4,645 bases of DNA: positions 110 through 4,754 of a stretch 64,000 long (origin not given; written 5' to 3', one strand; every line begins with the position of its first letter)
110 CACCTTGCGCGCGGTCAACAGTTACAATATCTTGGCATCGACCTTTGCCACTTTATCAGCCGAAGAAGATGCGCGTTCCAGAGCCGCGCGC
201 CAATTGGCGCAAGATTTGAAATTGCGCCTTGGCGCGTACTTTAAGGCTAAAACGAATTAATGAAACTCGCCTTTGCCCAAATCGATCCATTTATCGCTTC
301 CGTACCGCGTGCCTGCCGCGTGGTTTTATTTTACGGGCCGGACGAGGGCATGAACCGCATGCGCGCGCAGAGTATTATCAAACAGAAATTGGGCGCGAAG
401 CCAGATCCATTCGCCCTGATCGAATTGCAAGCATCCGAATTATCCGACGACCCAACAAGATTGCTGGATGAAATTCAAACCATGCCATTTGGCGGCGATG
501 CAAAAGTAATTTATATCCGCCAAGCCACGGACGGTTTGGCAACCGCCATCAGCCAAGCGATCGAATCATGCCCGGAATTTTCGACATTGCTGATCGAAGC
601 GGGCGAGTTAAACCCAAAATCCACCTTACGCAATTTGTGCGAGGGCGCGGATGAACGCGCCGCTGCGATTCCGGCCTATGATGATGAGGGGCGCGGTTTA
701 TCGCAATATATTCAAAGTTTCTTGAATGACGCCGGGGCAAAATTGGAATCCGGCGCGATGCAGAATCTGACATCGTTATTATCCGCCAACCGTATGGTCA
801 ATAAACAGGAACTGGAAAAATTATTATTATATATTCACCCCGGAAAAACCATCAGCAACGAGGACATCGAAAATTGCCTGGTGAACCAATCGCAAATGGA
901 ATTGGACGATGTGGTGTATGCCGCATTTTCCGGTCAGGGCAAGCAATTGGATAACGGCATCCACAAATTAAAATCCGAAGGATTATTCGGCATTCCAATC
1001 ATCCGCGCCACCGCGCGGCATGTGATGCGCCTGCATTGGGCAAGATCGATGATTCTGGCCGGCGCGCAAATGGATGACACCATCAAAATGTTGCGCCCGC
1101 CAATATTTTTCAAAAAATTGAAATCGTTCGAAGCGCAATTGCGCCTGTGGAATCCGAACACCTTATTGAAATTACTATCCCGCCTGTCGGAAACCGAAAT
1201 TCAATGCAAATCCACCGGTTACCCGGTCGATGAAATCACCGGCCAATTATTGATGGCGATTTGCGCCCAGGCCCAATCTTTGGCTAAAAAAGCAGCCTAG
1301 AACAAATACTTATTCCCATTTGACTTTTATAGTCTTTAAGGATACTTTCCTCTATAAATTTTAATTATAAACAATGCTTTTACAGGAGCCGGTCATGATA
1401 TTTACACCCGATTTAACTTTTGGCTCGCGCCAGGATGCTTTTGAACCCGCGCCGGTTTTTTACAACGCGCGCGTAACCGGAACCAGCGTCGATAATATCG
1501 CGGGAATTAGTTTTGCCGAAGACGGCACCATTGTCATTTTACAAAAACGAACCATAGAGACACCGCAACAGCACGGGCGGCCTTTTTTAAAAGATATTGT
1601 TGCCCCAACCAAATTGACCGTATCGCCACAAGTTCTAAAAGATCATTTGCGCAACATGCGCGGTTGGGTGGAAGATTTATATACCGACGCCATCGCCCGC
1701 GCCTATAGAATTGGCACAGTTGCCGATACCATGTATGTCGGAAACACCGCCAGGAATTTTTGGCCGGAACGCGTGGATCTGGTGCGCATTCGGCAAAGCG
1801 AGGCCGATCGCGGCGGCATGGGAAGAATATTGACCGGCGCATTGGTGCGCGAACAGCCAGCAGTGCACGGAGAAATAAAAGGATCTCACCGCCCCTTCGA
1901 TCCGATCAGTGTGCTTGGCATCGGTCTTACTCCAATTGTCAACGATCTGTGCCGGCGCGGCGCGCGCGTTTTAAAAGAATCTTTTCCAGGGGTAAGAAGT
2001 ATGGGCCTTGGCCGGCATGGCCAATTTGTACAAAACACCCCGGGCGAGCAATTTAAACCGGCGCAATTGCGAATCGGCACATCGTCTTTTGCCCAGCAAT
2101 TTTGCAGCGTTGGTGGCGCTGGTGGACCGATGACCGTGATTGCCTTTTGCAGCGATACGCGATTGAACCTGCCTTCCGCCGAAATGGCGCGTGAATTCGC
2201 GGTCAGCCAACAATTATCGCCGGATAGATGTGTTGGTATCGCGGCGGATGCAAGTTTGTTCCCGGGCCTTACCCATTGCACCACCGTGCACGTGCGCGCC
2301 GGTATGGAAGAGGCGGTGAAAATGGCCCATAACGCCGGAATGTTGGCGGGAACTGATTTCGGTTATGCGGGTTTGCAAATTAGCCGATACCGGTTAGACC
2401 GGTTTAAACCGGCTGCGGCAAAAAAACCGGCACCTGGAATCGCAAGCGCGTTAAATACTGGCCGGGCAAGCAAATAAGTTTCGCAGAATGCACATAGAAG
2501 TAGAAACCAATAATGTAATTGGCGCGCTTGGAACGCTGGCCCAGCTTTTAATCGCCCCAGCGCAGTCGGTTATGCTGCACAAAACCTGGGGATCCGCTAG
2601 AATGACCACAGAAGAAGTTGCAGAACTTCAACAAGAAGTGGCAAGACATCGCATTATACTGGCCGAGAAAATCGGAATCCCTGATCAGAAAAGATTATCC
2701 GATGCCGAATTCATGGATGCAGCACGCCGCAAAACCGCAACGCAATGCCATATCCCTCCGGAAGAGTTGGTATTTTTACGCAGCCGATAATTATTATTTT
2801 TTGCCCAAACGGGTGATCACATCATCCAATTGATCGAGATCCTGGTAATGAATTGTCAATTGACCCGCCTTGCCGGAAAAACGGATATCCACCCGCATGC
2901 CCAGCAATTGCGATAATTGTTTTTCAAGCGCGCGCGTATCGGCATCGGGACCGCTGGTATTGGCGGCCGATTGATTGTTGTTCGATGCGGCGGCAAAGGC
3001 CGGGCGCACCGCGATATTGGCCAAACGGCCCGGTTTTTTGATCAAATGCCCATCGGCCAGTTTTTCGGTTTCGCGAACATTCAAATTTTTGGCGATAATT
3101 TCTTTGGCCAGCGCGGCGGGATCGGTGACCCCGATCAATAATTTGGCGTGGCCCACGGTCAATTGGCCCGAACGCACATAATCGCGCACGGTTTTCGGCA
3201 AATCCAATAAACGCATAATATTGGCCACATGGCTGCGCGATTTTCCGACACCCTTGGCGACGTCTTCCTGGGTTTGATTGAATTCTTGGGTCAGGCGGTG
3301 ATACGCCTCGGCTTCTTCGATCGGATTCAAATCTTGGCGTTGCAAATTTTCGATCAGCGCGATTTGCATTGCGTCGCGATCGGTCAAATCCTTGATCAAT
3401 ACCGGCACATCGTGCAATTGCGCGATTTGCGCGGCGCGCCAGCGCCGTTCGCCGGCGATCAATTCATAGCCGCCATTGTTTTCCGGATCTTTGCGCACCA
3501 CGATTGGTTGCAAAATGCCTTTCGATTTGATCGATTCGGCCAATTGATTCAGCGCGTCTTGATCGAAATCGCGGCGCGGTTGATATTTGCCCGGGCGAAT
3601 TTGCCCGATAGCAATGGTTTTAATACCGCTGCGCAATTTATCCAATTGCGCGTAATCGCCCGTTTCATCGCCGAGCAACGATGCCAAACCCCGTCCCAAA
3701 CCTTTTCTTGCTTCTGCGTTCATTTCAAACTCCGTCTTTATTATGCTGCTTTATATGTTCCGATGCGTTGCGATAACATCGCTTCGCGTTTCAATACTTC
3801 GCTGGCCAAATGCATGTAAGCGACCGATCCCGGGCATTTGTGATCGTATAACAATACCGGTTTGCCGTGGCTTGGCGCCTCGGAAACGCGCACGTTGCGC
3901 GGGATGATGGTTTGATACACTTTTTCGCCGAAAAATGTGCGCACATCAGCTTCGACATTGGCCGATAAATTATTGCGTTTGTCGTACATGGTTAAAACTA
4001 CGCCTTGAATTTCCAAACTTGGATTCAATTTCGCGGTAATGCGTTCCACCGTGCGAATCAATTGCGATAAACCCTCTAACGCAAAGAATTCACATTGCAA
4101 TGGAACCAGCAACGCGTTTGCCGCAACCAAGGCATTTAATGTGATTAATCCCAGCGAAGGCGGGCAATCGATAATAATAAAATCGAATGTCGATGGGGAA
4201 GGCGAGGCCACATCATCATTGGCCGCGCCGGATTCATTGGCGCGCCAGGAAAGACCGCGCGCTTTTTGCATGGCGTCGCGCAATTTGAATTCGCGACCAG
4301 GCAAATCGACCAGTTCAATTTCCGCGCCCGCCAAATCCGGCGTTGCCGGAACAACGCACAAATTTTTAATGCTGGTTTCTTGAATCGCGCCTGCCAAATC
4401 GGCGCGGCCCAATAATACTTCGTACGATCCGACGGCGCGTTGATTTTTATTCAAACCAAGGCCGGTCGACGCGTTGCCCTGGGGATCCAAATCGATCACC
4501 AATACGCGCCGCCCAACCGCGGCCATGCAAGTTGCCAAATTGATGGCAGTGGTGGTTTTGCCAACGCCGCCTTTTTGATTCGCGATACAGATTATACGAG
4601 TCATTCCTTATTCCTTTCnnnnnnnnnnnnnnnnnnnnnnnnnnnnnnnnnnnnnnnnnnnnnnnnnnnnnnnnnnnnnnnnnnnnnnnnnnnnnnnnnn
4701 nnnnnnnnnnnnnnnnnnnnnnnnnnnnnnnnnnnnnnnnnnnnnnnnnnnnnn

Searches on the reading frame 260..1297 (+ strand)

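Call 57: search_protein_families(library=pfam, proteins=[window:260-1297:+], max_evalue=0.00001)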
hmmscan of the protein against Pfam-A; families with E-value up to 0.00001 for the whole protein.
window:260-1297:+ (346 aa): 1 family
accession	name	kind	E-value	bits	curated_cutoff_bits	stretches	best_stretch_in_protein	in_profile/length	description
PF06144.19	DNA_pol3_delta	-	2.4e-06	28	21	0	23-115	2-101/124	DNA polymerase III, delta subunit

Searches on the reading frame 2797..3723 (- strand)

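Call 57: search_protein_families(library=pfam, proteins=[window:2797-3723:-], max_evalue=0.00001)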
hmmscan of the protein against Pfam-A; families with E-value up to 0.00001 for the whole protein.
window:2797-3723:- (309 aa): 3 families
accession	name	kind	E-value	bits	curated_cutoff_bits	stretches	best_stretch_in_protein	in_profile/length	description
PF02195.25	ParB_N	-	3.6e-36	123.6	26.3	1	34-128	3-95/95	ParB N-terminal domain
PF17762.8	HTH_ParB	-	6.3e-35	119.8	22.6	1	130-223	1-97/102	ParB HTH domain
PF23552.2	ParB_C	-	1.5e-16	60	23.8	1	259-307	1-50/50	ParB dimerisation domain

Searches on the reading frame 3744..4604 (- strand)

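Call 57: search_protein_families(library=pfam, proteins=[window:3744-4604:-], max_evalue=0.00001)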
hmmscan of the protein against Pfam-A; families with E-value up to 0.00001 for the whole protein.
window:3744-4604:- (287 aa): 7 families
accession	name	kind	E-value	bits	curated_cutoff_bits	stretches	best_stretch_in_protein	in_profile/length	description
PF13614.12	AAA_31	-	6.3e-60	202.6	27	2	2-115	1-114/177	AAA domain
PF01656.29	CbiA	-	1.7e-32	112.5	25.4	1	5-250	1-125/125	CobQ/CobB/MinD/ParA nucleotide binding domain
PF09140.17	MipZ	-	6.2e-13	49.1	20.7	1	4-46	2-44/262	ATPase MipZ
PF10609.15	ParA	-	5.6e-11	42.8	27.1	1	2-53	3-55/246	NUBPL iron-transfer P-loop NTPase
PF00142.24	Fer4_NifH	-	1.9e-09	37.9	25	1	5-51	3-47/271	4Fe-4S iron sulfur cluster binding proteins, NifH/frxC family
PF02374.21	ArsA_ATPase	-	4.4e-07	29.9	24.3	1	9-46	7-44/305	Anion-transporting ATPase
PF06564.18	CBP_BcsQ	-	3.2e-06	27.3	21.3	0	4-42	3-41/234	Cellulose biosynthesis protein BcsQ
